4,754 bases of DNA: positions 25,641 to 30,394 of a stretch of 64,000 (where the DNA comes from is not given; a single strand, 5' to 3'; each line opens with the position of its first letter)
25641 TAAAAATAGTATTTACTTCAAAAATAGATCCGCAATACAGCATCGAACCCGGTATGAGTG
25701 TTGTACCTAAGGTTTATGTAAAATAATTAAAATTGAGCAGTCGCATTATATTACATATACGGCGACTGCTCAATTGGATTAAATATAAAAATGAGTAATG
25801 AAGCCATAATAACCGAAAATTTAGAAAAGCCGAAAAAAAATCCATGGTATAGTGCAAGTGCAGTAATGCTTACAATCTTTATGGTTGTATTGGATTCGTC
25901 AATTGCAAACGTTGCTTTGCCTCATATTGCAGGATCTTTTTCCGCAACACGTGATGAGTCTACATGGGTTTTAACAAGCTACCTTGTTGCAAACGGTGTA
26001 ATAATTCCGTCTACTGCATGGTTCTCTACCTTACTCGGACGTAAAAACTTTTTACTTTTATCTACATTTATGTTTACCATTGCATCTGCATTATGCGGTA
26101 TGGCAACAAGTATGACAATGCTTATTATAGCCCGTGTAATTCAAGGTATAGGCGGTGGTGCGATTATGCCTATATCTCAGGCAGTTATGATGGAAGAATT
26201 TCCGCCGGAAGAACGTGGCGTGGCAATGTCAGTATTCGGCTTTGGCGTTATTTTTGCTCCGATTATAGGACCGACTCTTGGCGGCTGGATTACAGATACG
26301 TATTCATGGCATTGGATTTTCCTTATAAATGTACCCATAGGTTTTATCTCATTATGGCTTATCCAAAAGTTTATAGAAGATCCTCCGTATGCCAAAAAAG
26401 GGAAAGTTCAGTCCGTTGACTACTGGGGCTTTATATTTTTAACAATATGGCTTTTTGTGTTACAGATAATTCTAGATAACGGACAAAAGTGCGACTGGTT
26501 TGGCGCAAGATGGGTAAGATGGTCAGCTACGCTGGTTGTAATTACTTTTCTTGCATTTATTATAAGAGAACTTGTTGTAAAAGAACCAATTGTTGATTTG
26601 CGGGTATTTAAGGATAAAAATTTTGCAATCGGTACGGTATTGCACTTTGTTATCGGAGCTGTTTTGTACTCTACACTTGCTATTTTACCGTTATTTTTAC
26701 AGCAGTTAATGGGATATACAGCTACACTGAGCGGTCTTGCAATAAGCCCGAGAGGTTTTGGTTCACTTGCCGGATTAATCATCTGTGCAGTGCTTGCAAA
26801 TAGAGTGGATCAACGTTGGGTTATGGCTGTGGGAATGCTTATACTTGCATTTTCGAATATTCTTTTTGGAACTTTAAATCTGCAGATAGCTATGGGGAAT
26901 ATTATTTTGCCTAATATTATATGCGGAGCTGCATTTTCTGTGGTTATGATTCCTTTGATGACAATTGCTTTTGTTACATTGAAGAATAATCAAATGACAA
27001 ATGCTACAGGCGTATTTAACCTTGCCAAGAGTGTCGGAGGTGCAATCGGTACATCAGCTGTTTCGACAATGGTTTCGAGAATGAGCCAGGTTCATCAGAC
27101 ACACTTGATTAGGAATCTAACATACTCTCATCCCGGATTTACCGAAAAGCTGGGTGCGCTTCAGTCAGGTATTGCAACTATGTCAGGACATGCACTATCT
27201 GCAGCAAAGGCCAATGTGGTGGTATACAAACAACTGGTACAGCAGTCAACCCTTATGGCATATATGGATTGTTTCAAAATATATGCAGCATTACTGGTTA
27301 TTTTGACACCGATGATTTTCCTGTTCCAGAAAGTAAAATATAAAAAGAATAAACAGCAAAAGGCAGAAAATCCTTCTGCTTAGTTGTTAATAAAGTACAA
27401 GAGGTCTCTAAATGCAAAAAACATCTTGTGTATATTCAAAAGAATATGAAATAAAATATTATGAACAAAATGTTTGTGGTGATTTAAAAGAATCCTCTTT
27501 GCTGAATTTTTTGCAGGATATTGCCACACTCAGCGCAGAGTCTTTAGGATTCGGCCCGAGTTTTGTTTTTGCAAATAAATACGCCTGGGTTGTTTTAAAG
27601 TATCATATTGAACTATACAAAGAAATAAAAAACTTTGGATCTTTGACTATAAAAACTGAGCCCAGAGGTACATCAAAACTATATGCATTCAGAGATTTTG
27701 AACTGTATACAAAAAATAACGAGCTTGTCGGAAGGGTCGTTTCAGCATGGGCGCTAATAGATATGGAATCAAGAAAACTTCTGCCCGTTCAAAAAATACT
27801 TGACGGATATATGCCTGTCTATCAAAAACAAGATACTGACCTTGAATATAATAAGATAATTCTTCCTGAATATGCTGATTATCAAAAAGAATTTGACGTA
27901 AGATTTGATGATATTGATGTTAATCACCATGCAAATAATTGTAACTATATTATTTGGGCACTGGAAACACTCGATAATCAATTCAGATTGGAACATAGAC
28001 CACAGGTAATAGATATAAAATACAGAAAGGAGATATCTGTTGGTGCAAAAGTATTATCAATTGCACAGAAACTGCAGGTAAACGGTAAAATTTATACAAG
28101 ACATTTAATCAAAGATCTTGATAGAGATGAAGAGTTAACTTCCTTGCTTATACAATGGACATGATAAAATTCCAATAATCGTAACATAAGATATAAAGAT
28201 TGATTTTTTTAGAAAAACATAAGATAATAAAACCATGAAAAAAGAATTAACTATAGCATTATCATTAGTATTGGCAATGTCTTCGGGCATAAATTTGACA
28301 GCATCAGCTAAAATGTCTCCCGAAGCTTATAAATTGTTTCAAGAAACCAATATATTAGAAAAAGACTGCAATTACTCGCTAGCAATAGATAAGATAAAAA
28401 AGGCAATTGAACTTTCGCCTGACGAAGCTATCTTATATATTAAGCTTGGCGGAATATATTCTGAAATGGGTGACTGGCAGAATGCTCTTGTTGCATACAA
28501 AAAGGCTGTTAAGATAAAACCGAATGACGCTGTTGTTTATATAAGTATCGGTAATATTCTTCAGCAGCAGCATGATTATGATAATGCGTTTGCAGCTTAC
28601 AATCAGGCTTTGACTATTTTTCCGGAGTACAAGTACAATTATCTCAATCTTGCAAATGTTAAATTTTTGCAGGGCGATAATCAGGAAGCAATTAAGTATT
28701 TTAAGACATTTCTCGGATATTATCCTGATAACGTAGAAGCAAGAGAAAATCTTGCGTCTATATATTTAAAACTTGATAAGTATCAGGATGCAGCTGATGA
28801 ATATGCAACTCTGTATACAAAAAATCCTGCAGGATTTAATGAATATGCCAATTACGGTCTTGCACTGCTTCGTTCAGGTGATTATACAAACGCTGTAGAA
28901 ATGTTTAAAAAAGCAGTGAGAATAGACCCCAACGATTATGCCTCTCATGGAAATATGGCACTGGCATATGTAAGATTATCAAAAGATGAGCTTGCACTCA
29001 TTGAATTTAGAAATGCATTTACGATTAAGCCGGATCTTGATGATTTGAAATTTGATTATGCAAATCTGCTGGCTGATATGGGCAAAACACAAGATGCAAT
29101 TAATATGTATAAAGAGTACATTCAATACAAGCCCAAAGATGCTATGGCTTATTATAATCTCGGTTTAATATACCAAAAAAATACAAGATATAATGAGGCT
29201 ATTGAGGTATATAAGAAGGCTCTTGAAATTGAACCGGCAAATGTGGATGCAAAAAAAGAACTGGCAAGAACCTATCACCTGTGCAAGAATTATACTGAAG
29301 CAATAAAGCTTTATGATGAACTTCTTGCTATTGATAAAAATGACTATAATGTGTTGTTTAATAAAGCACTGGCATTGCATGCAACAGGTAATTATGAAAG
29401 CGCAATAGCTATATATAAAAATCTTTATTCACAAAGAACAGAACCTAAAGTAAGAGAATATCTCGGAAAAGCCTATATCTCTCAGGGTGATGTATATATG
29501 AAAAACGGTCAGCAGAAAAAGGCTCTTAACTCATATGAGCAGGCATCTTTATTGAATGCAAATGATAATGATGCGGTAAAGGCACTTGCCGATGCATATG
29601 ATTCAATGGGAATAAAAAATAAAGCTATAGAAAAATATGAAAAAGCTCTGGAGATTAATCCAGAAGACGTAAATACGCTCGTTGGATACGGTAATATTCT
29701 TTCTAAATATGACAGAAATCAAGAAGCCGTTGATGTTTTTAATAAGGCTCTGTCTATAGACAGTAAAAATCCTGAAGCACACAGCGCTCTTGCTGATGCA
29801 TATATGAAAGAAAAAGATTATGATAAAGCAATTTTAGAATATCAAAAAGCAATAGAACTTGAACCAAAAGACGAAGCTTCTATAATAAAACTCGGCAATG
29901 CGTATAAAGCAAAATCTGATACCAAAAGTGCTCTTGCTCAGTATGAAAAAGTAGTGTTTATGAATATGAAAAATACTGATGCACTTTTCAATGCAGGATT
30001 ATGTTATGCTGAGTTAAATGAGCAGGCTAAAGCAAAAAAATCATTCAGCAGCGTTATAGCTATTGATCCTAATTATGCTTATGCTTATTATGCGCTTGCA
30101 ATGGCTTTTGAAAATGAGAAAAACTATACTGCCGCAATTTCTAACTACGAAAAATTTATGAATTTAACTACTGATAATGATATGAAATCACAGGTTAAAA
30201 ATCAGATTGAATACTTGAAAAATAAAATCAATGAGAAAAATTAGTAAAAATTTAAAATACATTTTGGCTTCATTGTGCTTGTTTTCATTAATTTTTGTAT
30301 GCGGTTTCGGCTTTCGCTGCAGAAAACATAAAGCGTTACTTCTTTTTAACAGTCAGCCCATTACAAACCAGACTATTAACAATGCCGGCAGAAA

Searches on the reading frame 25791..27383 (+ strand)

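Call 78: search_protein_families(library=pfam, proteins=[window:25791-27383:+], max_evalue=0.000001)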
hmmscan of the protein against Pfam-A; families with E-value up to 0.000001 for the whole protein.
window:25791-27383:+ (530 aa): 2 families
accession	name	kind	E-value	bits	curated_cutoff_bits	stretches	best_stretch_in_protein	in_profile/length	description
PF07690.21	MFS_1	-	3.7e-56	191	33.4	1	26-421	2-347/347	Major Facilitator Superfamily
PF00083.30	Sugar_tr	-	5e-12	45.9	22.3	1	56-188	47-185/452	Sugar (and other) transporter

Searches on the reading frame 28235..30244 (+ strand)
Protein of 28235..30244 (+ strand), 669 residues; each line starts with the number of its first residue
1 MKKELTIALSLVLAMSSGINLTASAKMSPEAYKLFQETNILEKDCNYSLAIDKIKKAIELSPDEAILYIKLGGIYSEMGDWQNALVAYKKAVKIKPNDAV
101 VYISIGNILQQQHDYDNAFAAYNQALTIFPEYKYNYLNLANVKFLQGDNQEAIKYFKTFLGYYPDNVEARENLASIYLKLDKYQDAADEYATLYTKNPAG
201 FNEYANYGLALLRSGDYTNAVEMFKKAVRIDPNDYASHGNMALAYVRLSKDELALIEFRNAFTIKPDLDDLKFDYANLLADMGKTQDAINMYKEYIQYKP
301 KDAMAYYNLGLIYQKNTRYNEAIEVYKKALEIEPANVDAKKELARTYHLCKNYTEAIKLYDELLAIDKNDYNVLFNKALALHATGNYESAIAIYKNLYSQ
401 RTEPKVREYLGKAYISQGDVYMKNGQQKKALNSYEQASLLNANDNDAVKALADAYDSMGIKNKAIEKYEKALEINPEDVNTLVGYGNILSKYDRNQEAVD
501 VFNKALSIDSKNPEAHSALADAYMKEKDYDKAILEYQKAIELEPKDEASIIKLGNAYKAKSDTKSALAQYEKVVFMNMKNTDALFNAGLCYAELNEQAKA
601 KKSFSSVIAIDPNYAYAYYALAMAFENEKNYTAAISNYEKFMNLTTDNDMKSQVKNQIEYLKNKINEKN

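Call 78: search_protein_families(library=pfam, proteins=[window:28235-30244:+], max_evalue=0.000001)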
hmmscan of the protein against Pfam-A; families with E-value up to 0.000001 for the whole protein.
window:28235-30244:+ (669 aa): 28 families (the best 25 are shown)
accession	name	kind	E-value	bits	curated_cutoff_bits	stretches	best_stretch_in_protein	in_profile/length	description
PF07719.23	TPR_2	-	3.6e-85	273.6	27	2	303-336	1-34/34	Tetratricopeptide repeat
PF00515.34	TPR_1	-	4.7e-77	251.4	27.8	2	303-336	1-34/34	Tetratricopeptide repeat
PF13414.12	TPR_11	-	8.5e-71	233.8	26.8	4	74-112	3-41/42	TPR repeat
PF13181.12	TPR_8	-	7.1e-70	225.7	25.7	1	305-336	3-34/34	Tetratricopeptide repeat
PF14559.12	TPR_19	-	3.9e-62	206.9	25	4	317-370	5-58/68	Tetratricopeptide repeat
PF13431.12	TPR_17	-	1.8e-61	199.8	24.4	0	292-324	2-34/34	Tetratricopeptide repeat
PF13432.12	TPR_16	-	6.7e-61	202.7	32.7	2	138-199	2-63/65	Tetratricopeptide repeat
PF13424.12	TPR_12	-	1.5e-53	179.3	30.1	2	64-130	2-76/77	Tetratricopeptide repeat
PF13428.12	TPR_14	-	5.3e-51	166.2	23.5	0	513-555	1-43/44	Tetratricopeptide repeat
PF13176.12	TPR_7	-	5.9e-49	160.4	27.9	0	305-333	1-29/36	Tetratricopeptide repeat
PF23914.1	TPR_CcmH_CycH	-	7.6e-41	140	42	3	296-399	43-149/158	Cytochrome c-type biogenesis protein H TPR domain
PF13174.12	TPR_6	-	1.3e-35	120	26.3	0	582-613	1-32/33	Tetratricopeptide repeat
PF13371.12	TPR_9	-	1.4e-34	118.4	35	0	106-170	2-66/73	Tetratricopeptide repeat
PF12895.13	ANAPC3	-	1.6e-29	102.4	27.2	1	282-362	2-81/82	Anaphase-promoting complex, cyclosome, subunit 3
PF24575.1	TPR_Slam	-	4.7e-20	72.4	35.2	0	290-356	36-100/104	Surface lipoprotein assembly modifier, N-terminal TPR repeats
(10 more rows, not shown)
